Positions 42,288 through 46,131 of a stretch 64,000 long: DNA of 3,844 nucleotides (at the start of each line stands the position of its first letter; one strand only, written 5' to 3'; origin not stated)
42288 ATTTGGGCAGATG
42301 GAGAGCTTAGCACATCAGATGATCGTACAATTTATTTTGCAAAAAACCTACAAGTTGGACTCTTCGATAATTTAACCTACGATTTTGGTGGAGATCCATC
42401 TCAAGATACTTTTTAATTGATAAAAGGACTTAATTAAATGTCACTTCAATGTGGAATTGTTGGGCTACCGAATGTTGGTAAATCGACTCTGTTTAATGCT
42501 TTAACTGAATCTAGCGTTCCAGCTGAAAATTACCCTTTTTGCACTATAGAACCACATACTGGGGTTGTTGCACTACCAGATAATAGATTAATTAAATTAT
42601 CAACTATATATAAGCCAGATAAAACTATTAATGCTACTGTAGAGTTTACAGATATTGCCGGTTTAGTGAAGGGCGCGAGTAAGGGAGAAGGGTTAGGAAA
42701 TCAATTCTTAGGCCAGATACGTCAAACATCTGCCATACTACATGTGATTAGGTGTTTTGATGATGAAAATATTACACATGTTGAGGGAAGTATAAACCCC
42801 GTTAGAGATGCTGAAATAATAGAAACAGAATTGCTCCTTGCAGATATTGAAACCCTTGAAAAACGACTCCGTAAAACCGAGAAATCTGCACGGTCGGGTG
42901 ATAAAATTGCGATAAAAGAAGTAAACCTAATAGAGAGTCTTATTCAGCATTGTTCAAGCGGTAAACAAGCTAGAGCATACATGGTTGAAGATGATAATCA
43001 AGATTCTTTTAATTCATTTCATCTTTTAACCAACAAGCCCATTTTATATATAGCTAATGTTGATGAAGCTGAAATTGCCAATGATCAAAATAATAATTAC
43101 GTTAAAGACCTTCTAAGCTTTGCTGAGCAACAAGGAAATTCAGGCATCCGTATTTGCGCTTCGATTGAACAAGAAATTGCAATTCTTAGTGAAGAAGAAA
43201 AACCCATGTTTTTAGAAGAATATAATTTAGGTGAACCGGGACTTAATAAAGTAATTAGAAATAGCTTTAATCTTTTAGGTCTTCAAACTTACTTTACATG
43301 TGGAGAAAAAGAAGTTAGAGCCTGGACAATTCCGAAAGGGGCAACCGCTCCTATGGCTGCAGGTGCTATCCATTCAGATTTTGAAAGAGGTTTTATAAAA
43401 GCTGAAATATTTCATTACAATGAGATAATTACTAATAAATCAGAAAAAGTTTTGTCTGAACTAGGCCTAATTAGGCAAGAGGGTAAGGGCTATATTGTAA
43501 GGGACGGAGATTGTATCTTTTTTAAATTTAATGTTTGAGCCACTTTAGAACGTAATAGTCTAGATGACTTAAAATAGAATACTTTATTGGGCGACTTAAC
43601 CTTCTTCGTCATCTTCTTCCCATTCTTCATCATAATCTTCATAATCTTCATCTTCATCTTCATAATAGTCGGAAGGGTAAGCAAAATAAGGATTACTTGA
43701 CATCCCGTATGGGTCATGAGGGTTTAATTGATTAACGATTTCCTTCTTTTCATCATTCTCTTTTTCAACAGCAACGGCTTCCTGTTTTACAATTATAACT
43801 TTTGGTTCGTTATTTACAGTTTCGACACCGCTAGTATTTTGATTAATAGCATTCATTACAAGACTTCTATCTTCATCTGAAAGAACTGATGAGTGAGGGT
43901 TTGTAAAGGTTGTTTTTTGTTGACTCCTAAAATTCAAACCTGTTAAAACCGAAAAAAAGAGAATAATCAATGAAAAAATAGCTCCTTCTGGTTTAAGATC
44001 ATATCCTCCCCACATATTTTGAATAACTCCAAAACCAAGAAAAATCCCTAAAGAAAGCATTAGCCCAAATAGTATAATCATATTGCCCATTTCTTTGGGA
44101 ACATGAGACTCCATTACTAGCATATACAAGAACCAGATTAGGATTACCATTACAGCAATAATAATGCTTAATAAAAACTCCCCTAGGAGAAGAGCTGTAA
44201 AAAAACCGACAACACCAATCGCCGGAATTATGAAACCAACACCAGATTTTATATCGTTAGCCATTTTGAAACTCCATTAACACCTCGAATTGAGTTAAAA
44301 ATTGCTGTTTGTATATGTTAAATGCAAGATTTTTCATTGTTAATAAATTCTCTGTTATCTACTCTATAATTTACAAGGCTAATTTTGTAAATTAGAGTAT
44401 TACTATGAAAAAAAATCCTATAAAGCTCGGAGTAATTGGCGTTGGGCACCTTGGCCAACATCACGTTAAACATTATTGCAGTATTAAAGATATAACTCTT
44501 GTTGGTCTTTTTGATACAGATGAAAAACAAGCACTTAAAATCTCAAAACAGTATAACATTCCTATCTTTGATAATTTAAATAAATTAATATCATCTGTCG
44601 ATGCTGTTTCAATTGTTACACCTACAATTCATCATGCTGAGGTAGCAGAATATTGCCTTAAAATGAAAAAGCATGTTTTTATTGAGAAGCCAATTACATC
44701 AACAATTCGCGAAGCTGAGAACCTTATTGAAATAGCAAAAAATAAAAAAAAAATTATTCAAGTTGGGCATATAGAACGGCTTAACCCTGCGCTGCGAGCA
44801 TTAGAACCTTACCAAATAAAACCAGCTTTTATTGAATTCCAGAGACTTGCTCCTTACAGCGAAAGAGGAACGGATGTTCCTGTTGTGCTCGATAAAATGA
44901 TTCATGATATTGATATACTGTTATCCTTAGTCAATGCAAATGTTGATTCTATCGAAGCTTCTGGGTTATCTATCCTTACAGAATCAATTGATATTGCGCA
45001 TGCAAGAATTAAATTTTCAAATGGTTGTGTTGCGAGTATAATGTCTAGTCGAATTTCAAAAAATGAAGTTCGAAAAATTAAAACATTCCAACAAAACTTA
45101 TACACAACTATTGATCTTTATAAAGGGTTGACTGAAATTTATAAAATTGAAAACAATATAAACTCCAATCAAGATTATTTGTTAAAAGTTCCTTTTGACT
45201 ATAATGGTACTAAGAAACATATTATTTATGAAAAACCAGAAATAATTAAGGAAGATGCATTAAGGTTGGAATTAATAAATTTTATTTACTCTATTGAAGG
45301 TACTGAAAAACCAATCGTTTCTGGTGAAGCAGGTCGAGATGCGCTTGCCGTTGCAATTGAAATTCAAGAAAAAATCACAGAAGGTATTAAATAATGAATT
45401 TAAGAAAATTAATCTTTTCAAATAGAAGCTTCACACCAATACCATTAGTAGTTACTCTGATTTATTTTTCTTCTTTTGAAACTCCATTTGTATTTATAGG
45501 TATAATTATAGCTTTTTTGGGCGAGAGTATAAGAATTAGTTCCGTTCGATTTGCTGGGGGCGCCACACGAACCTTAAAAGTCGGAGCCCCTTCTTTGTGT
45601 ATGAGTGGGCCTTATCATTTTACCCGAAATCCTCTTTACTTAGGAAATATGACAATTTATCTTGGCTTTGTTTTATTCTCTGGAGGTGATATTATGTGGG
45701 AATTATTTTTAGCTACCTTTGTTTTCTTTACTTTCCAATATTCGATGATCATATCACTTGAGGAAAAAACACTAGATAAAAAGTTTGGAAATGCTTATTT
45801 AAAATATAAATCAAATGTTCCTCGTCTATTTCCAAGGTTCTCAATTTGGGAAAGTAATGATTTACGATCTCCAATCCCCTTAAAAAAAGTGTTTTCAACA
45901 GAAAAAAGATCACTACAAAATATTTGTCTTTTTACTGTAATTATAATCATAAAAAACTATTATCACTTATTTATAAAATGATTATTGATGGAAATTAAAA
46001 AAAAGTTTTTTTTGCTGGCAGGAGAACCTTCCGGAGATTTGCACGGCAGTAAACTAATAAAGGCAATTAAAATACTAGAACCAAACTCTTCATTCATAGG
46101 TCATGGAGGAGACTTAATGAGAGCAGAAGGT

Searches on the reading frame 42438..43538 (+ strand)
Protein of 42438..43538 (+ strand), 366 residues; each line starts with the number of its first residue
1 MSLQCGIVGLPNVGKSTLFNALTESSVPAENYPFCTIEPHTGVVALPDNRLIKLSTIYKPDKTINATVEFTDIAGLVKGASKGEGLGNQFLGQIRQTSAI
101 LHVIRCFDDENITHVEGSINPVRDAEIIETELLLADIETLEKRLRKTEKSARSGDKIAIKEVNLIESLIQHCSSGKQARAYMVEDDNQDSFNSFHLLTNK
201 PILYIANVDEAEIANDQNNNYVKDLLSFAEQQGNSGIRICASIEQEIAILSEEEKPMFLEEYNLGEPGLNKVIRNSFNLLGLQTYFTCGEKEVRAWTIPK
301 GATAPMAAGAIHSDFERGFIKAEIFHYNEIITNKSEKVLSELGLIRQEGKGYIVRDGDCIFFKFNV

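Call 20: search_protein_families(library=pfam, proteins=[window:42438-43538:+], max_evalue=0.001)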
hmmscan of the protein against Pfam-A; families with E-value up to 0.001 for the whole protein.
window:42438-43538:+ (366 aa): 3 families
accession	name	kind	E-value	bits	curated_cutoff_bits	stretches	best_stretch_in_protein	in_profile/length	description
PF06071.19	YchF-GTPase_C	-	1.9e-35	121.3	27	1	282-365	1-84/84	Protein of unknown function (DUF933)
PF01926.29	MMR_HSR1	-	2.3e-21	76.4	21.9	1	5-120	2-97/113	50S ribosome-binding GTPase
PF02421.24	FeoB_N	-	3.4e-08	33.6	27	1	5-48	3-46/156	Ferrous iron transport protein B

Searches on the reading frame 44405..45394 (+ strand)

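Call 20: search_protein_families(library=pfam, proteins=[window:44405-45394:+], max_evalue=0.001)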
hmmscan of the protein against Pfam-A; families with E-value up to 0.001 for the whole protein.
window:44405-45394:+ (329 aa): 4 families
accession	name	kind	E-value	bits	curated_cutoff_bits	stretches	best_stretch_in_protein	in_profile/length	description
PF01408.29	GFO_IDH_MocA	-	8.8e-30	104.3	24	1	6-122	1-120/120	Oxidoreductase family, NAD-binding Rossmann fold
PF22725.1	GFO_IDH_MocA_C3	-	3.5e-06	27.5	27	1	160-220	45-108/124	GFO/IDH/MocA C-terminal domain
PF02894.22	GFO_IDH_MocA_C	-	5e-06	26.9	22.9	1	155-327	37-213/218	Oxidoreductase family, C-terminal alpha/beta domain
PF01113.26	DapB_N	-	0.0003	21.3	25.6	1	6-93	1-96/124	Dihydrodipicolinate reductase, N-terminus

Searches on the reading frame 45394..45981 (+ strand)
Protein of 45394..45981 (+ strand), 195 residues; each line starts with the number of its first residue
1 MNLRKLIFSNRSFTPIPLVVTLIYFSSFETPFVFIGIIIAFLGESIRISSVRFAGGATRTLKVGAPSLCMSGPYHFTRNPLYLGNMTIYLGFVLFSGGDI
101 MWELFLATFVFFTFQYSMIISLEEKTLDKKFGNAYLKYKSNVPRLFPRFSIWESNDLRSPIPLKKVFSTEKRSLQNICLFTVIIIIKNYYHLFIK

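Call 20: search_protein_families(library=pfam, proteins=[window:45394-45981:+], max_evalue=0.001)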
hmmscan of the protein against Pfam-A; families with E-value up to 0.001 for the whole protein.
window:45394-45981:+ (195 aa): 2 families
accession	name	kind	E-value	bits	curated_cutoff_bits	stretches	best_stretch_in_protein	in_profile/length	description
PF04191.18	PEMT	-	4.1e-09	37.3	25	1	34-133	4-104/105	Phospholipid methyltransferase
PF06966.17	DUF1295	-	1e-05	25.6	20.4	1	67-141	154-234/235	Protein of unknown function (DUF1295)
